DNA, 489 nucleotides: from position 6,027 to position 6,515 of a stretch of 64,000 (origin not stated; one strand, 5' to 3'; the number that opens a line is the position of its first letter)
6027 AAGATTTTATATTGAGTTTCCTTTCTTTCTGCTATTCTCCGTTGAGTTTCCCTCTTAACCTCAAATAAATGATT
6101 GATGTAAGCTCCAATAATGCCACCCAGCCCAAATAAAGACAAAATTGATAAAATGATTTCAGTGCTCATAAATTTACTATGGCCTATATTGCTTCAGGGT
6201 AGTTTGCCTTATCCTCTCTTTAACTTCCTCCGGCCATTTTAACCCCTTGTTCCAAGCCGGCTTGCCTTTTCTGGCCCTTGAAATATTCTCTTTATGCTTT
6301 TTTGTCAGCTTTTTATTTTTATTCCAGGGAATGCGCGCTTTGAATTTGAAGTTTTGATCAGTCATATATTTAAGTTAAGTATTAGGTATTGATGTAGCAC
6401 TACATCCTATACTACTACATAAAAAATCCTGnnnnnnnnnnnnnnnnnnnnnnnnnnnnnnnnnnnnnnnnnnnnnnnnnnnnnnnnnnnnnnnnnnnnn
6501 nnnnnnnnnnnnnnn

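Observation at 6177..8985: Orphan type I HsdM with two unknown coupled ORFs and a free NUMOD3 protein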

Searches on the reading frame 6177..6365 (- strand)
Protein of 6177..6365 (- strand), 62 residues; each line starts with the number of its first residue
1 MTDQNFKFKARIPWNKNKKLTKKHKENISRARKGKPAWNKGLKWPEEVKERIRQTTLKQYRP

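Call 3: search_protein_families(library=pfam, proteins=[window:6177-6365:-], max_evalue=0.1)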
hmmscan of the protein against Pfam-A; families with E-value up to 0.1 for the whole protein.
window:6177-6365:- (62 aa): 2 families
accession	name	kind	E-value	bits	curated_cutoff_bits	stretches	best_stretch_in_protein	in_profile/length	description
PF07460.16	NUMOD3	-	0.00011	22.5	20.4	1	17-53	1-37/37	NUMOD3 motif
PF03869.20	Arc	-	0.087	13.1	20.4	0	42-54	9-21/50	Arc-like DNA binding domain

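Call 4: search_protein_families(library=padloc, proteins=[window:6177-6365:-], max_evalue=0.1)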
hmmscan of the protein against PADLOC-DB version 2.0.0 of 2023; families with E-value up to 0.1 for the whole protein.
window:6177-6365:- (62 aa): 0 families

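Call 6: search_protein_families(library=ncbifam, proteins=[window:6177-6365:-], max_evalue=0.1)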
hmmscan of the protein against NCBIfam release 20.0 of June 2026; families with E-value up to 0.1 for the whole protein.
window:6177-6365:- (62 aa): 0 families

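Call 7: search_protein_families(library=phrogs, proteins=[window:6177-6365:-], max_evalue=0.1)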
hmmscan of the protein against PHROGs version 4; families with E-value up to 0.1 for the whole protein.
window:6177-6365:- (62 aa): 3 families
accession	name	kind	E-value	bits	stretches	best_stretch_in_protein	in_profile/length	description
phrog_1891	-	DNA, RNA and nucleotide metabolism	0.023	15.1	1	6-58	78-131/255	HNH endonuclease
phrog_314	-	DNA, RNA and nucleotide metabolism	0.033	14.1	1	11-55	281-338/574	homing endonuclease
phrog_20797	-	unknown function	0.042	15.1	0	14-29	9-24/54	-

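Call 41: find_homologous_proteins(query=window:6177-6365:-, max_evalue=0.01)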
Query window:6177-6365:- (62 aa): 1 proteins with E <= 0.01 among 1 candidates.
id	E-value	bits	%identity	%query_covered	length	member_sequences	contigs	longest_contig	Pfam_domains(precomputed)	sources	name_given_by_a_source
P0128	1.1e-33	131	100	100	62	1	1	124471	-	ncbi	ncbi:MAG: NUMOD3 domain-containing DNA-binding protein [bacterium]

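Call 74: search_dna_similar(query=window:6177-6365:-, collection=phages, mode=protein, max_evalue=0.1, max_rows=15)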
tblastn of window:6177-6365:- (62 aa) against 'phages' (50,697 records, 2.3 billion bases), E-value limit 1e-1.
Records with a match: 2; places in all: 2; records where one place covers at least 80% of the query: 0.
Best place of each record, by identity: <60% 2.
By first word of the organism name: Escherichia 2.
By host as written in the record: Escherichia coli 2.
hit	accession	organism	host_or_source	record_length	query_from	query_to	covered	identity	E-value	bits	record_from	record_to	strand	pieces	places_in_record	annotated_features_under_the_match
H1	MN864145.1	Escherichia phage F2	Escherichia coli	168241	28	55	45%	53.6%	7e-2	35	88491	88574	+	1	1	putative homing endonuclease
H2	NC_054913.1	Escherichia phage F2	Escherichia coli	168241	28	55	45%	53.6%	7e-2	35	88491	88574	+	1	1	homing endonuclease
